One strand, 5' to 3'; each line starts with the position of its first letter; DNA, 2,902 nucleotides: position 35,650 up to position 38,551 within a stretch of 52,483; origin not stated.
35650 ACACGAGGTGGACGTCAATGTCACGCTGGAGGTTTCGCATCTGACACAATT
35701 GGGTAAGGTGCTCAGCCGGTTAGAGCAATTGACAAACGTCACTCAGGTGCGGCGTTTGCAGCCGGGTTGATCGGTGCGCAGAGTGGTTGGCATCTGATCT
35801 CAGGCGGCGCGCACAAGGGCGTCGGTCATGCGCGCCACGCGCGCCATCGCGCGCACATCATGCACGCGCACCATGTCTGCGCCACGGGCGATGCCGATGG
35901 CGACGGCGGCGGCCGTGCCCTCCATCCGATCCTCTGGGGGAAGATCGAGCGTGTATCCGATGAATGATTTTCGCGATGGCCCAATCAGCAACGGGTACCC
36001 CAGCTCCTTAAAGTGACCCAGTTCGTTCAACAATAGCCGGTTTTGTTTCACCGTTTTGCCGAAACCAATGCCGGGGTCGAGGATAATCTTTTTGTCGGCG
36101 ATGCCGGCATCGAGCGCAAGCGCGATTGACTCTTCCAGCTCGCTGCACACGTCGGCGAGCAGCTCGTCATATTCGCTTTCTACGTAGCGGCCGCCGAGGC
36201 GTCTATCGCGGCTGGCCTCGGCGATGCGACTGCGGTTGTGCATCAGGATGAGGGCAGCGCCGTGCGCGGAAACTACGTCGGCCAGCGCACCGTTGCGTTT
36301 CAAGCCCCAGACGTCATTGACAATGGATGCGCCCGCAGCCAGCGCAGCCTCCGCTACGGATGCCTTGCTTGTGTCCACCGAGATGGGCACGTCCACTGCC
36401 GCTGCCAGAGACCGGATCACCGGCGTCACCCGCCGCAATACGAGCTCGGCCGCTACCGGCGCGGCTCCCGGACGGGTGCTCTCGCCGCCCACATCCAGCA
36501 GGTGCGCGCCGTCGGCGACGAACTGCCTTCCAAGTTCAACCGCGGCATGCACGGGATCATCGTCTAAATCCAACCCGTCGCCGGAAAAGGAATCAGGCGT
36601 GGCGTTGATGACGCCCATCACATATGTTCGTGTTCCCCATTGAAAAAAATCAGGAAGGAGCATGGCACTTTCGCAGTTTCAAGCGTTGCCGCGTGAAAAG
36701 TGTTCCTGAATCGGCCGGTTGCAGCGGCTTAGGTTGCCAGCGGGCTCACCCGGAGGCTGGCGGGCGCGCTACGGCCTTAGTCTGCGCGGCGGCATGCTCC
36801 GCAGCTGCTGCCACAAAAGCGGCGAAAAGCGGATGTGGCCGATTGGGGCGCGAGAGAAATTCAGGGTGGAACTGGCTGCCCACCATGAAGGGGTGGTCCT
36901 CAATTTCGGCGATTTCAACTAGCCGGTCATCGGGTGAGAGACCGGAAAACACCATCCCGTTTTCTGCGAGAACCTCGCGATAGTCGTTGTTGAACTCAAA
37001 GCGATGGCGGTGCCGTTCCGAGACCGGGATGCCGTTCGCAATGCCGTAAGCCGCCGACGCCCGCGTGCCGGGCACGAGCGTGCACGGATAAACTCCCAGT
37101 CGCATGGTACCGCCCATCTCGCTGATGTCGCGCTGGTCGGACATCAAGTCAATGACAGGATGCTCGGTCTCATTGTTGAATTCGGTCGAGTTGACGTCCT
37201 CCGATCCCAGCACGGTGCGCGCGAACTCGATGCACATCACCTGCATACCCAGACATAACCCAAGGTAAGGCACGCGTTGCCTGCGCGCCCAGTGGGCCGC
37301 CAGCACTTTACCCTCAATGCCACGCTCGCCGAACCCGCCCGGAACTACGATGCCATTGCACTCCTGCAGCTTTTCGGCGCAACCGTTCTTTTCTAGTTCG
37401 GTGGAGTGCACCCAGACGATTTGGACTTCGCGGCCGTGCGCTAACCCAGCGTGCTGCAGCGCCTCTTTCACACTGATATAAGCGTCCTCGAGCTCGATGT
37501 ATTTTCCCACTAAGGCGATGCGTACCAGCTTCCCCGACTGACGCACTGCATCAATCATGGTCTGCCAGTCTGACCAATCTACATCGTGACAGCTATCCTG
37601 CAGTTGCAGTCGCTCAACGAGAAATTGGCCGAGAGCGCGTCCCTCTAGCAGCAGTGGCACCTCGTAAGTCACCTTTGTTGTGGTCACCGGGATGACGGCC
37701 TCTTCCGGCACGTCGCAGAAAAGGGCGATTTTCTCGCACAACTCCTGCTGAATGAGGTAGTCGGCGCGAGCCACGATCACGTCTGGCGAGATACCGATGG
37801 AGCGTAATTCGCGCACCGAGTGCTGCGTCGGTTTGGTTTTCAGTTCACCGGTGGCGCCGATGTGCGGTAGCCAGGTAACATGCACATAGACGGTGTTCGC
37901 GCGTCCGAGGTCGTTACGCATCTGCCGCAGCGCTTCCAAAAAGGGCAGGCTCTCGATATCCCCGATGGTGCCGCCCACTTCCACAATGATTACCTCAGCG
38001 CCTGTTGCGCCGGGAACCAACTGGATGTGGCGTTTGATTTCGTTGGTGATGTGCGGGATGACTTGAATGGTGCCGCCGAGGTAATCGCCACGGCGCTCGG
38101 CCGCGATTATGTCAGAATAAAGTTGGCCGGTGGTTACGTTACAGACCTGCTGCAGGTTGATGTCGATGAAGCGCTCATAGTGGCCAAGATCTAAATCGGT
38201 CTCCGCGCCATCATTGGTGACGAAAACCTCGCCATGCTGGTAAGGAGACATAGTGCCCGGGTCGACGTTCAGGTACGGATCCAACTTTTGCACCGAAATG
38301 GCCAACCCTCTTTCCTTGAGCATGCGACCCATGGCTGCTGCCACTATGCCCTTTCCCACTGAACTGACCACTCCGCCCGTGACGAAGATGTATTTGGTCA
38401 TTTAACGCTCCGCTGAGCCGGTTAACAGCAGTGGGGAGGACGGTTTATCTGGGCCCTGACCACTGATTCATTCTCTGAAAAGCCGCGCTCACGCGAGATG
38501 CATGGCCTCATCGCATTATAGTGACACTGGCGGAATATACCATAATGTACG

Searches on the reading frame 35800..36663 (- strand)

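Call 73: search_protein_families(library=pfam, proteins=[window:35800-36663:-], max_evalue=0.001)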
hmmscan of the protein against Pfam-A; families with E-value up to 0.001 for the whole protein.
window:35800-36663:- (287 aa): 1 family
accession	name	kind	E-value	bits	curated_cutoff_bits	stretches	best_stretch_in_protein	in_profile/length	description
PF00809.28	Pterin_bind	-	8.3e-74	248.7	25.5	1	16-268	1-244/244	Pterin binding enzyme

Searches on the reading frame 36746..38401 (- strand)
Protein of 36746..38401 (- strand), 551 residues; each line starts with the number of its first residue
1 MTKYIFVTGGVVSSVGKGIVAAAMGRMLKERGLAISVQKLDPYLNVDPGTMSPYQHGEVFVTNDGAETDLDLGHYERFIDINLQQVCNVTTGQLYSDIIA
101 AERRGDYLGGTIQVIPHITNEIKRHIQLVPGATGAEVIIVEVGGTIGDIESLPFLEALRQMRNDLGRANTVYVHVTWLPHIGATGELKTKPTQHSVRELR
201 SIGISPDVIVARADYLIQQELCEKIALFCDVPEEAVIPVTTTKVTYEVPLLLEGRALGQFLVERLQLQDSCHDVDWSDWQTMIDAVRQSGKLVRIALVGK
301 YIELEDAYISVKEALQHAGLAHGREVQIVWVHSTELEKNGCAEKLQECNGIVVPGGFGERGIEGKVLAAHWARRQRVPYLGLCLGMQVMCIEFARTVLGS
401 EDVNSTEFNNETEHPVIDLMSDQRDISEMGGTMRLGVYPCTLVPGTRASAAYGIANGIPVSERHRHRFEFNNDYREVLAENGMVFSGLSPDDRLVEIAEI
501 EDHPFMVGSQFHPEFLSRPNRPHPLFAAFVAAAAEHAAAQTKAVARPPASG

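Call 58: search_protein_families(library=pfam, proteins=[window:36746-38401:-], max_evalue=0.0001)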
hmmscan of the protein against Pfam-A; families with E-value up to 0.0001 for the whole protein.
window:36746-38401:- (551 aa): 3 families
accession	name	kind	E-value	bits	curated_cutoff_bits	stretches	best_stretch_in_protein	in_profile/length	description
PF06418.20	CTP_synth_N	-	1.3e-120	402.2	26.1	1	3-267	1-265/265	CTP synthase N-terminus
PF00117.34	GATase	-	1.6e-37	129.5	22.8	1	305-531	3-189/190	Glutamine amidotransferase class-I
PF07722.19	Peptidase_C26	-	3.3e-06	27.5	20.5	1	372-514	101-219/219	Peptidase C26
